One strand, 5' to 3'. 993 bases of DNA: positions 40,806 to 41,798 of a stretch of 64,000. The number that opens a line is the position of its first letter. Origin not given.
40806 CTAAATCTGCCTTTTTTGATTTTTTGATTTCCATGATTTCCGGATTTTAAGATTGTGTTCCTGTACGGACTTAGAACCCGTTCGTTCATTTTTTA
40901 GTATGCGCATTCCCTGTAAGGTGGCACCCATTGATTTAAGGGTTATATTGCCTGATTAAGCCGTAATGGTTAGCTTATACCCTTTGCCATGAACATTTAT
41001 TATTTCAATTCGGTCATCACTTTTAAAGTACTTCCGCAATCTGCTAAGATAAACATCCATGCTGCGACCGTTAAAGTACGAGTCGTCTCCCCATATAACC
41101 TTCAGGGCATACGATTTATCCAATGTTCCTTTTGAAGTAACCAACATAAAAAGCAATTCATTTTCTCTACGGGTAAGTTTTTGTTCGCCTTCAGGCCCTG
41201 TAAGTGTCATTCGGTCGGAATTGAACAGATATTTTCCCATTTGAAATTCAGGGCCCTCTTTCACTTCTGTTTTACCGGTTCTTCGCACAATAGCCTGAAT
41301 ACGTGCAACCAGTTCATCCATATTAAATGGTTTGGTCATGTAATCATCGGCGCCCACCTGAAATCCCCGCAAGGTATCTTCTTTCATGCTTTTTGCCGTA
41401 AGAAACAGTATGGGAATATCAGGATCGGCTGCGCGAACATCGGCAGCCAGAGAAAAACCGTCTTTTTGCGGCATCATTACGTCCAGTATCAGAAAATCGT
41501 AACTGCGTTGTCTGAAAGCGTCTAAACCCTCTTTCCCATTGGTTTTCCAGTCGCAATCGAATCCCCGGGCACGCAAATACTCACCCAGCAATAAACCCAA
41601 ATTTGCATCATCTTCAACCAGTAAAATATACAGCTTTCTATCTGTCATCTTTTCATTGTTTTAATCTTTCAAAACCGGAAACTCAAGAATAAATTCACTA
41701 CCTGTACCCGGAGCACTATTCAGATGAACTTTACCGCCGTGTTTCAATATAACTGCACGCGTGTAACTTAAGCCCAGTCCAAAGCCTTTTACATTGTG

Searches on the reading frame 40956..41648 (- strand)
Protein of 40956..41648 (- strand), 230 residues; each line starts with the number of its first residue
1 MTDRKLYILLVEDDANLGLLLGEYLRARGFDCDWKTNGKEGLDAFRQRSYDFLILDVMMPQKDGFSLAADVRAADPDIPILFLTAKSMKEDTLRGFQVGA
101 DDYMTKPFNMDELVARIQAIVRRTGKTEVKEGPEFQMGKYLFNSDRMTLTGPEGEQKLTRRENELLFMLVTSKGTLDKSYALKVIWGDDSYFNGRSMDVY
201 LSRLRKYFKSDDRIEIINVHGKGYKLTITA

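Call 52: search_protein_families(library=pfam, proteins=[window:40956-41648:-], max_evalue=0.00001)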
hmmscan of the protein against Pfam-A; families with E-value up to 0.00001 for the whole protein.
window:40956-41648:- (230 aa): 2 families
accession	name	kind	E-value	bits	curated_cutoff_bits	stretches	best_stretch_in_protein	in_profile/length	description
PF00072.30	Response_reg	-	1.9e-27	96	30.2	1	8-118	1-111/111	Response regulator receiver domain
PF00486.34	Trans_reg_C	-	1e-10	42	26.2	1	156-226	4-77/77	Transcriptional regulatory protein, C terminal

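Call 53: find_encoding_contigs(protein=window:40956-41648:-, flank=10000, max_places=10)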
Protein window:40956-41648:- (230 aa): 5 contigs read that carry it; 3 places shown.
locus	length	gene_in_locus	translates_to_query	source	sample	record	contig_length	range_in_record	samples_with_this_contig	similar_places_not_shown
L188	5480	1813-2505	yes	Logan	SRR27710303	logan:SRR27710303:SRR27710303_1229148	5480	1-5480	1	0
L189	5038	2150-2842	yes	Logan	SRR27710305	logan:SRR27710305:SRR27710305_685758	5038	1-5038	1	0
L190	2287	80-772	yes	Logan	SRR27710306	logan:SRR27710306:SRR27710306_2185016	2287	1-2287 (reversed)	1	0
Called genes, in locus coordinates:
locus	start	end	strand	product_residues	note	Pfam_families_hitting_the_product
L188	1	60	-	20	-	?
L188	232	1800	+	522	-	PF00512:HisKA, PF02518:HATPase_c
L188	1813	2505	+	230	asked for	PF00072:Response_reg, PF00486:Trans_reg_C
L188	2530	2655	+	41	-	-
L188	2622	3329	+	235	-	PF03544:TonB_C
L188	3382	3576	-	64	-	-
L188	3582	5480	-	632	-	?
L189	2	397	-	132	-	?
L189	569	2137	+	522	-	PF00512:HisKA, PF02518:HATPase_c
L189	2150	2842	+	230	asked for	PF00072:Response_reg, PF00486:Trans_reg_C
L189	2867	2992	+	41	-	-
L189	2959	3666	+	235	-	PF03544:TonB_C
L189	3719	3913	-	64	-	-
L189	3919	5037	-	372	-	?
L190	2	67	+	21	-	?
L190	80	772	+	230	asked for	PF00072:Response_reg, PF00486:Trans_reg_C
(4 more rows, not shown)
